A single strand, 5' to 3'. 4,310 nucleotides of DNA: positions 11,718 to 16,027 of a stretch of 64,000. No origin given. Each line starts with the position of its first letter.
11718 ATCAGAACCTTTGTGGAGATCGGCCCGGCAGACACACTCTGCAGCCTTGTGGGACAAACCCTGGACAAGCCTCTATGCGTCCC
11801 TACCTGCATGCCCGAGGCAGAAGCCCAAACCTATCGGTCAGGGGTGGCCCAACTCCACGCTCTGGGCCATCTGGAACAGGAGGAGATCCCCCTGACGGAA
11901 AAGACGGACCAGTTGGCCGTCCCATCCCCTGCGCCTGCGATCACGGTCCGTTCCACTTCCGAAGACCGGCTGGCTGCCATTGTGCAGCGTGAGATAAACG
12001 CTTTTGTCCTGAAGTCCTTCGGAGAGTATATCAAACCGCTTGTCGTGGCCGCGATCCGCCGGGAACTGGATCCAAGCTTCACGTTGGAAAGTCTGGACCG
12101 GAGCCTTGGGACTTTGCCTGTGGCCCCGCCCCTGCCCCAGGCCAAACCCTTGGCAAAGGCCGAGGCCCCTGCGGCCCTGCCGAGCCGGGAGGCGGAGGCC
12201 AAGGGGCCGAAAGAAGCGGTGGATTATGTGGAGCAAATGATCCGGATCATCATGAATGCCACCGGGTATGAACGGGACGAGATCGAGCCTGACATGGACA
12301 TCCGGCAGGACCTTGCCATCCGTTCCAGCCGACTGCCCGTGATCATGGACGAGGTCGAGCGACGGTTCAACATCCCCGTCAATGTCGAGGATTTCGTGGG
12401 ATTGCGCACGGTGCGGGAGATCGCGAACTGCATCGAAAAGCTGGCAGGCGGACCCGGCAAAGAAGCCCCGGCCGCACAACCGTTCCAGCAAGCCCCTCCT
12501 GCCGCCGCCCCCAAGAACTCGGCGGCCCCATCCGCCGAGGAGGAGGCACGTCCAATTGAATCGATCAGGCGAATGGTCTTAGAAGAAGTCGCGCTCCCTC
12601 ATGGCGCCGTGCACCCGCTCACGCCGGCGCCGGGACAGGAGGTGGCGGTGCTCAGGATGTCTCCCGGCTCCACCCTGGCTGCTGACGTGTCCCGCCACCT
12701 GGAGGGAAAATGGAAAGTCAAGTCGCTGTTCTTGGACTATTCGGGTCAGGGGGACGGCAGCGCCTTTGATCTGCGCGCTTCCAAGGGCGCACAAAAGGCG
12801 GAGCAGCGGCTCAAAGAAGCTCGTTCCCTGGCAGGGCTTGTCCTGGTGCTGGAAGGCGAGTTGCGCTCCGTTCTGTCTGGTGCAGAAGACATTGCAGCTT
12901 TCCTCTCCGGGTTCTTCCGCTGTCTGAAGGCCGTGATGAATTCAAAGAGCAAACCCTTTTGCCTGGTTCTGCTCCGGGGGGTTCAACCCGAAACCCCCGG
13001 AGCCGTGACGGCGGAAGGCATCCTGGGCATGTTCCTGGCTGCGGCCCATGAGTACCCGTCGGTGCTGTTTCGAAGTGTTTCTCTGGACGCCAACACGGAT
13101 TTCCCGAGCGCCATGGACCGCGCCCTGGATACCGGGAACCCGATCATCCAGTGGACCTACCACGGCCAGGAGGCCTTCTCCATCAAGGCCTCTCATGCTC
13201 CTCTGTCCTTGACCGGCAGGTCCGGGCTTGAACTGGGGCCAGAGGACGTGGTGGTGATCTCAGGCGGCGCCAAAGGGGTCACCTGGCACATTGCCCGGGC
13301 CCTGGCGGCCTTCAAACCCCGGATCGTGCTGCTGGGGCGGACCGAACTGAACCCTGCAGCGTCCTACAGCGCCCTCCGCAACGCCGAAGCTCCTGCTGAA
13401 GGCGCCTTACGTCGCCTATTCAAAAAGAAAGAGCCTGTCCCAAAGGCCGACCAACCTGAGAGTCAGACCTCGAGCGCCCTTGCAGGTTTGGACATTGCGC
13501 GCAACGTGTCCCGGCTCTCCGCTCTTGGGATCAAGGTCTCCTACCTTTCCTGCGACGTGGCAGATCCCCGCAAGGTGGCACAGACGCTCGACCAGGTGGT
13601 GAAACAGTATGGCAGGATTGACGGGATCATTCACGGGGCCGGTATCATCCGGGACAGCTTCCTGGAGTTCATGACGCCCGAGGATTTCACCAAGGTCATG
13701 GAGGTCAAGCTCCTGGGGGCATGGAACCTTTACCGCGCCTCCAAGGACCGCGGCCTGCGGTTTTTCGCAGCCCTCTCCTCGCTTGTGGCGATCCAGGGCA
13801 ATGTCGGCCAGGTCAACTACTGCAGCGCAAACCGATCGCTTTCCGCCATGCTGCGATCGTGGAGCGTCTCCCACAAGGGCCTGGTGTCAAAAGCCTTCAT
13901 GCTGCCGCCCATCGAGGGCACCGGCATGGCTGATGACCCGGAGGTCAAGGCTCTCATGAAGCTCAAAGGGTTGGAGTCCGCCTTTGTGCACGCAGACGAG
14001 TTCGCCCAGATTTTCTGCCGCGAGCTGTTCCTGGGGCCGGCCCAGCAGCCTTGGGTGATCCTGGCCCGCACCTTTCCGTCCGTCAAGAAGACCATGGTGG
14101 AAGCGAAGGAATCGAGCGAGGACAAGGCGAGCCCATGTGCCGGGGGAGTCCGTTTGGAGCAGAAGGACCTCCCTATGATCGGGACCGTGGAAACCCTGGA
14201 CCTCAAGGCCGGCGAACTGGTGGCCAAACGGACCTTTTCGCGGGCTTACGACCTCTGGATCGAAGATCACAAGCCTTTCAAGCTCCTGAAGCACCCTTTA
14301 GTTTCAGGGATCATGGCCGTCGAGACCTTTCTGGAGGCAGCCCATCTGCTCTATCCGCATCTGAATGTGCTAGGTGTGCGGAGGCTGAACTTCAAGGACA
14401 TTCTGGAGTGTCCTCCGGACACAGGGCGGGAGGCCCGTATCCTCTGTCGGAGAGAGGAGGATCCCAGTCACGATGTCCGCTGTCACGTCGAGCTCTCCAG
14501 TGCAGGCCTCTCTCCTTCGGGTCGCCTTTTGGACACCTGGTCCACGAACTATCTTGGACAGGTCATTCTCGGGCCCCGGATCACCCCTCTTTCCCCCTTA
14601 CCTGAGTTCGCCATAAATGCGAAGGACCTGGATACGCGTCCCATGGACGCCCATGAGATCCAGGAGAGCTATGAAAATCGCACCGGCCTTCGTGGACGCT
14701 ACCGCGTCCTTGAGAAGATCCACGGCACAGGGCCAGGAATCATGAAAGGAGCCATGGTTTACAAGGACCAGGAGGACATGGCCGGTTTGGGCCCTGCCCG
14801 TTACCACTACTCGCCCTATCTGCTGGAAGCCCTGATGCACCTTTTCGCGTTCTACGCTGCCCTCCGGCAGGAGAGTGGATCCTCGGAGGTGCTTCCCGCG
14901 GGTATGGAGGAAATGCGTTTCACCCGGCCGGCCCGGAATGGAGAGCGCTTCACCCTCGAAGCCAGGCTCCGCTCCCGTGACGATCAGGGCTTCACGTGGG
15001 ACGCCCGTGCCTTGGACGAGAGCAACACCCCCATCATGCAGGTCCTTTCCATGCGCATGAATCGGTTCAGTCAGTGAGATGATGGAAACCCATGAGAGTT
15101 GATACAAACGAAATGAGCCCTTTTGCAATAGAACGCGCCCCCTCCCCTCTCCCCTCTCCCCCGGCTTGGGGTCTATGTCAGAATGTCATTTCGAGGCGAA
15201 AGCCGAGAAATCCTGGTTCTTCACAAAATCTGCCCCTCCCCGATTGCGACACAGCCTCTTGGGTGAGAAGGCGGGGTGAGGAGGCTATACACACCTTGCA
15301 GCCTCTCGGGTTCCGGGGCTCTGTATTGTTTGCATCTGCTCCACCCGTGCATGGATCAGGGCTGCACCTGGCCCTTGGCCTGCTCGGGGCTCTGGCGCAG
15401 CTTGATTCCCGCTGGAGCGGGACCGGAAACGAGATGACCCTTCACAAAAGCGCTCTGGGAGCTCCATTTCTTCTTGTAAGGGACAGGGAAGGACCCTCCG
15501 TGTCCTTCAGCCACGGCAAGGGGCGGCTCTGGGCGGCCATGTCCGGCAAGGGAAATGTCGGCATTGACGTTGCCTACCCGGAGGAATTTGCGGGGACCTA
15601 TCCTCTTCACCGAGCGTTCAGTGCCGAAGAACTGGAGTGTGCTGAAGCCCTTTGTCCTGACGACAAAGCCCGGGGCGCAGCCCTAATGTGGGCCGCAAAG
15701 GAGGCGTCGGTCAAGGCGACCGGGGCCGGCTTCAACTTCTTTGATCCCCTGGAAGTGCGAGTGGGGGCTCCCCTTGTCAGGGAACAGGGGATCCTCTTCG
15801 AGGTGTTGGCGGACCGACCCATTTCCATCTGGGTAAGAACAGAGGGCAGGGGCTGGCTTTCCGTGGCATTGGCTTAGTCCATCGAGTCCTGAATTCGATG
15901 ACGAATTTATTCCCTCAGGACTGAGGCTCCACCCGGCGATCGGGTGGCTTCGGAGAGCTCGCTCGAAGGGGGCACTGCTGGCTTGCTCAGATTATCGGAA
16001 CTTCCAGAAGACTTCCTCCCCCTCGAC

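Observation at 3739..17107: Self-contained lipid-assembly island: 2x DUF374 acyltransferase, ACP, KS, type-I megasynthase, PPTase, LpxL-type acyltransferase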

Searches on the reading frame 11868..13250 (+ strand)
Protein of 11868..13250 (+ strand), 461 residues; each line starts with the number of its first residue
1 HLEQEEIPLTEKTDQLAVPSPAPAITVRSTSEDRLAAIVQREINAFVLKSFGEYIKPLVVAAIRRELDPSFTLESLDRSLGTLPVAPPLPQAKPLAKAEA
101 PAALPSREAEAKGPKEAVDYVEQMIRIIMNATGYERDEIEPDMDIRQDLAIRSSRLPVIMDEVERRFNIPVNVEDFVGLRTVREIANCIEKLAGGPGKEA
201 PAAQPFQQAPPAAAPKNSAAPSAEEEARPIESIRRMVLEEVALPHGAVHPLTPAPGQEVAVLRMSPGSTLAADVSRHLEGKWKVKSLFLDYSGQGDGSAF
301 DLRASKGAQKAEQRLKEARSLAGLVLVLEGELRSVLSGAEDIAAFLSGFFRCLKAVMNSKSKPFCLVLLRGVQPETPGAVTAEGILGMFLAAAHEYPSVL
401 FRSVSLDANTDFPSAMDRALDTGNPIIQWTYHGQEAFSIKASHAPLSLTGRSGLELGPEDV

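Call 75: search_protein_families(library=pfam, proteins=[window:11868-13250:+], max_evalue=1)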
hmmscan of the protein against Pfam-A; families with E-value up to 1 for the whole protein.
window:11868-13250:+ (461 aa): 2 families
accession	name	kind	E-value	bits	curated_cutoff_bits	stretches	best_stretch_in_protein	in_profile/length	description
PF00550.31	PP-binding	-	5.5e-07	30.2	20.8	1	124-189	3-67/67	Phosphopantetheine attachment site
PF07377.18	DUF1493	-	0.034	15.3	21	1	116-170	7-60/108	Protein of unknown function (DUF1493)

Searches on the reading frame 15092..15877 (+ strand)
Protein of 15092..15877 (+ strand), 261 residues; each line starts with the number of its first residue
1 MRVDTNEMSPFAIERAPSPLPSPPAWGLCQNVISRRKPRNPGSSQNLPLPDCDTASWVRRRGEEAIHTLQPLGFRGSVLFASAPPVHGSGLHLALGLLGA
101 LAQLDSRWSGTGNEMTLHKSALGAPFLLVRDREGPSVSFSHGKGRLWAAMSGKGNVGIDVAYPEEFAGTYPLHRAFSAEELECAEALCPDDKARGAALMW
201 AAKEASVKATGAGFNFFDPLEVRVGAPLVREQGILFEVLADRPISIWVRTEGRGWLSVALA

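Call 3: search_protein_families(library=pfam, proteins=[window:15092-15877:+], max_evalue=0.01)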
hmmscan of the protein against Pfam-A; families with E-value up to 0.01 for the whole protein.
window:15092-15877:+ (261 aa): 1 family
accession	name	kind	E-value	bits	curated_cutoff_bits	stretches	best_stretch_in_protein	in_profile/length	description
PF01648.25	ACPS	-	7.2e-11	42.6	25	1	156-221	2-72/111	4'-phosphopantetheinyl transferase superfamily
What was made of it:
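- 15092..15877 (+): Sfp-type 4'-phosphopantetheinyl transferase (VGIDV, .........); the N-terminal ~60 aa are divergent or inserted and the start is uncertain. PF01648 (call 3).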

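Call 4: search_protein_families(library=ncbifam, proteins=[window:15092-15877:+], max_evalue=0.001)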
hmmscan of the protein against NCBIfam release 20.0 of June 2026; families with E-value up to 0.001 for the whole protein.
window:15092-15877:+ (261 aa): 2 families
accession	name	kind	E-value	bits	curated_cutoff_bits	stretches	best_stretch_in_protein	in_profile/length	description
NF042922.1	4PPT_HetI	equivalog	7e-07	28.8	370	1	122-224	89-193/235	4'-phosphopantetheinyl transferase HetI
TIGR00556.1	pantethn_trn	domain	2.5e-05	24.4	45.35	1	155-214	4-68/128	phosphopantetheine--protein transferase domain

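Call 74: search_solved_structures(query=window:15092-15877:+, max_evalue=0.01)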
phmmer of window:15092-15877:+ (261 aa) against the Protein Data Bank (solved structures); distinct sequences matched with E-value up to 0.01: 0.
